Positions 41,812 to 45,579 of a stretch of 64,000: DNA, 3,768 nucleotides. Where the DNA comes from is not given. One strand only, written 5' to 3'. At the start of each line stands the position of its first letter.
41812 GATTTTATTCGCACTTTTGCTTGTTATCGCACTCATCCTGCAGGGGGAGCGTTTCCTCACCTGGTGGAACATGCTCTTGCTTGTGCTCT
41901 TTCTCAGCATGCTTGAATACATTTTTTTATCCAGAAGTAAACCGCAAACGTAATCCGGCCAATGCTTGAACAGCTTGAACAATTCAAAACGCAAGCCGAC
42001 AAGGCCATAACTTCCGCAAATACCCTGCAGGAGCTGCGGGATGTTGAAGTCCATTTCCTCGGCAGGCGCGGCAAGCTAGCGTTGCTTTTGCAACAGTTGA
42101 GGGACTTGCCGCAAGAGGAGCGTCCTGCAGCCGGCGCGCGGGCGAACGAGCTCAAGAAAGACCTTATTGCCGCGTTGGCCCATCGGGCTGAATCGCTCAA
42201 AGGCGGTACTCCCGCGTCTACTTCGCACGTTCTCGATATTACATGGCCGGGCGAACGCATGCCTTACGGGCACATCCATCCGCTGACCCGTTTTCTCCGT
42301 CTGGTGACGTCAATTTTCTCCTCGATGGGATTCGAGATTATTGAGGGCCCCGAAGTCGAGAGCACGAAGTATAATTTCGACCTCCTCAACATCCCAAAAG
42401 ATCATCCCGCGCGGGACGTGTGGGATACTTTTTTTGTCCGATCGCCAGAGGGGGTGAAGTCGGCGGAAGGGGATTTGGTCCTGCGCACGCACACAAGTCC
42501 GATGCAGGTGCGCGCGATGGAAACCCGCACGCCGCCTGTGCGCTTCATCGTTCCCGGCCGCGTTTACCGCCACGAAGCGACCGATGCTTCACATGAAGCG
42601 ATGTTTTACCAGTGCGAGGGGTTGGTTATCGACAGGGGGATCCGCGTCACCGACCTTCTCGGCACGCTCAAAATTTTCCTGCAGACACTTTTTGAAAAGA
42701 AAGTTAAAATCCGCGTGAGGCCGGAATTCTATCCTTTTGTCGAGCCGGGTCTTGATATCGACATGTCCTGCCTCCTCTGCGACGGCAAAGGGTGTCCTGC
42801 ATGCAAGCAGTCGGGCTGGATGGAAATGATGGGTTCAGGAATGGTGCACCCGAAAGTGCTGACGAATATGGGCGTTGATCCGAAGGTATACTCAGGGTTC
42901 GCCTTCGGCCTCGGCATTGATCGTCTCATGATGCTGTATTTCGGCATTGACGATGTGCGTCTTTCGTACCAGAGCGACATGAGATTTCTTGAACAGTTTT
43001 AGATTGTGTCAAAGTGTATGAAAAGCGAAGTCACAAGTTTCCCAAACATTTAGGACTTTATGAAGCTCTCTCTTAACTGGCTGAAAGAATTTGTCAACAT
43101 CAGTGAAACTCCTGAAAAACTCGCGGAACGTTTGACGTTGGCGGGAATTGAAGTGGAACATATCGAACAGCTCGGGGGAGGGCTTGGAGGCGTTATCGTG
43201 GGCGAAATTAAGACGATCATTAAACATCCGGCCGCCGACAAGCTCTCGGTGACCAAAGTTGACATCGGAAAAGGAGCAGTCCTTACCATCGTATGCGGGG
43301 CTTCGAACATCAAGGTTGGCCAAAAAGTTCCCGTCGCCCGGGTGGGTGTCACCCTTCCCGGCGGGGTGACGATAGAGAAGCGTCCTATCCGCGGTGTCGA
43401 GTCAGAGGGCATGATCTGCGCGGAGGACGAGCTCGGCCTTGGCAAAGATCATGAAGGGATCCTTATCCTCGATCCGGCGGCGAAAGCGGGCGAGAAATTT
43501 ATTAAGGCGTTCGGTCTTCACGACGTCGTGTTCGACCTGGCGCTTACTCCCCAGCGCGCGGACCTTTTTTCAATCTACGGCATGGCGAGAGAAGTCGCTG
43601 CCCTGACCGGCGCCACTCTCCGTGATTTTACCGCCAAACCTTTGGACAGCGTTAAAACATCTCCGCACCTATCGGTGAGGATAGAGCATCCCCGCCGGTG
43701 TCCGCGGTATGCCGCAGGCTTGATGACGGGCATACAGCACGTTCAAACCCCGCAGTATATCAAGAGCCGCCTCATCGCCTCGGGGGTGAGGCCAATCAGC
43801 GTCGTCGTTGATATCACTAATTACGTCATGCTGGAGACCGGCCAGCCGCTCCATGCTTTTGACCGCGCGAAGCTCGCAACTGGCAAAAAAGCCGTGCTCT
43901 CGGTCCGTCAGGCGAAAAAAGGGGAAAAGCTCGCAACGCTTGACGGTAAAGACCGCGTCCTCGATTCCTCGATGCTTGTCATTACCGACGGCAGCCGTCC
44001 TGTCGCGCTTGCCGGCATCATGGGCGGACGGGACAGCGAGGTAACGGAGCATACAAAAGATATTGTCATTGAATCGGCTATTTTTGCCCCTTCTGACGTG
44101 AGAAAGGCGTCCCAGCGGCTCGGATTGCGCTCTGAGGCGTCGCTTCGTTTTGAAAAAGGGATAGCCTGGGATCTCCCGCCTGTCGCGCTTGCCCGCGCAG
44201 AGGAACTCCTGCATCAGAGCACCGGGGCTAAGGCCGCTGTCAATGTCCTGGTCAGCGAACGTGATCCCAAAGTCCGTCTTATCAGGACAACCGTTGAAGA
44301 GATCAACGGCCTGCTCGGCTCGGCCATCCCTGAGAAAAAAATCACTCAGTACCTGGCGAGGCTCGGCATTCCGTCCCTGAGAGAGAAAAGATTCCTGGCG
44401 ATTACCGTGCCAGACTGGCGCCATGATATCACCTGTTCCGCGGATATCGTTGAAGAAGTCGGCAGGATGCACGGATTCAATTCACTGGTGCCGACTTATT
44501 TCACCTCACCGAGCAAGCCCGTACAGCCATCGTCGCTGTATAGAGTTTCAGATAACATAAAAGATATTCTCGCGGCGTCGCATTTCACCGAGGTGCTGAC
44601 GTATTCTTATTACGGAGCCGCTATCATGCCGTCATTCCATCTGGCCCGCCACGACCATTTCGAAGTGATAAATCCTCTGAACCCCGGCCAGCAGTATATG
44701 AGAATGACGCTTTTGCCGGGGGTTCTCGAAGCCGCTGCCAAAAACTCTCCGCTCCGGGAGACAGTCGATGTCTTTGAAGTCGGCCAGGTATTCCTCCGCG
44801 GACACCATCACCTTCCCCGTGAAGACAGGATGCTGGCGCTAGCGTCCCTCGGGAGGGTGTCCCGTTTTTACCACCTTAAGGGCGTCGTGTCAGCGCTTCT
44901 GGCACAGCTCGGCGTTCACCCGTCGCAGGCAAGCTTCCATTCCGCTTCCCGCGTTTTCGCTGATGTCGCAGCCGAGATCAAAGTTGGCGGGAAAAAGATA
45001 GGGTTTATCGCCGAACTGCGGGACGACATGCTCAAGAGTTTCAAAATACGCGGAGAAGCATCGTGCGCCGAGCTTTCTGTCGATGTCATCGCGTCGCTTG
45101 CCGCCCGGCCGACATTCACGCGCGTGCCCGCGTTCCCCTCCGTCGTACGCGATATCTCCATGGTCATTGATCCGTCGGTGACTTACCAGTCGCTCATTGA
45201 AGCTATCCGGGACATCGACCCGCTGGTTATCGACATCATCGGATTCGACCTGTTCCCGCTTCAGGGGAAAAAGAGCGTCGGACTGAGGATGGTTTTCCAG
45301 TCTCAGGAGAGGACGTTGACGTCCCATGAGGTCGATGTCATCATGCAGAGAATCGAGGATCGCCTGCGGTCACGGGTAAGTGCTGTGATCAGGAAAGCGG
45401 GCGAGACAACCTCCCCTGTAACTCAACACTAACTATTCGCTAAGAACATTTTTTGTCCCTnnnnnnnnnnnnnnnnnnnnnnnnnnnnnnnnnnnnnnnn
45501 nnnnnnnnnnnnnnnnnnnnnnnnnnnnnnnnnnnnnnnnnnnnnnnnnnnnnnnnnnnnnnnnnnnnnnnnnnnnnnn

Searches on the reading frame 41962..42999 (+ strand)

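Call 68: search_protein_families(library=pfam, proteins=[window:41962-42999:+], max_evalue=0.00001)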
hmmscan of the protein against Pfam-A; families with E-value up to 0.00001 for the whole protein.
window:41962-42999:+ (346 aa): 2 families
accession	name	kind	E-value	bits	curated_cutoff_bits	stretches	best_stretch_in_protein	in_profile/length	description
PF01409.25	tRNA-synt_2d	-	8.6e-95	317.3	19.8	1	91-346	2-246/246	tRNA synthetases class II core domain (F)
PF02912.23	Phe_tRNA-synt_N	-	4.2e-17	62.3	22.3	1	21-80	2-61/69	Aminoacyl tRNA synthetase class II, N-terminal domain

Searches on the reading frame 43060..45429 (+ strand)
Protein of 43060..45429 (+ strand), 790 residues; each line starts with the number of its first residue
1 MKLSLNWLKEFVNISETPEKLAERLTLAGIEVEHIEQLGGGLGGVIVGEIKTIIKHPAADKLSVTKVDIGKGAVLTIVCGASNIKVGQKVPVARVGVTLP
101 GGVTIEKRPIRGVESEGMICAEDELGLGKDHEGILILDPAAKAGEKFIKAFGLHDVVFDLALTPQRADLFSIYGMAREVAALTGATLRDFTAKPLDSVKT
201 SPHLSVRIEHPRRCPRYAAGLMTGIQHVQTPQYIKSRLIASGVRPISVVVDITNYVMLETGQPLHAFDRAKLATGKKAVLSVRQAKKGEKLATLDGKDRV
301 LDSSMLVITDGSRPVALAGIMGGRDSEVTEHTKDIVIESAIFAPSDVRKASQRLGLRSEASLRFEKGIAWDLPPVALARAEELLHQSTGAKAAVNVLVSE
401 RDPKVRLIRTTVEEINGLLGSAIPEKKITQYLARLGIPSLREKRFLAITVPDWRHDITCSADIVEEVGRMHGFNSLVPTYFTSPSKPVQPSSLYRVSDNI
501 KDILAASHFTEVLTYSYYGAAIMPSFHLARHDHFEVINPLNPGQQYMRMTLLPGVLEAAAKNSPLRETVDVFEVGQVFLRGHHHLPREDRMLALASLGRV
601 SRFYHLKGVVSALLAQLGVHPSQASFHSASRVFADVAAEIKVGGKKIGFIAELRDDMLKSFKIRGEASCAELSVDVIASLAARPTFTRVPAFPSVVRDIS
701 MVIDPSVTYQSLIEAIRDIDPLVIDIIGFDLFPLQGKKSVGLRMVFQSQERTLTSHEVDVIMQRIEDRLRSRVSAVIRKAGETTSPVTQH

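Call 68: search_protein_families(library=pfam, proteins=[window:43060-45429:+], max_evalue=0.00001)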
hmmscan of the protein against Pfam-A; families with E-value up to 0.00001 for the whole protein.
window:43060-45429:+ (790 aa): 5 families
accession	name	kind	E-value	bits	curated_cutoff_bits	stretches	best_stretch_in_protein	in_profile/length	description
PF03483.22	B3_4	-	2.5e-62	210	29.3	1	214-387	2-172/174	B3/4 domain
PF17759.6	tRNA_synthFbeta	-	2.1e-36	125.9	22.4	1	479-673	4-213/214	Phenylalanyl tRNA synthetase beta chain CLM domain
PF01588.26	tRNA_bind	-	2e-21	76.3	27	1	45-146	1-96/96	Putative tRNA binding domain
PF03484.21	B5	-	3.1e-18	66.2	28.6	1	408-473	1-67/67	tRNA synthetase B5 domain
PF03147.19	FDX-ACB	-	6.7e-18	65.4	31.1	1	690-778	1-94/94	Ferredoxin-fold anticodon binding domain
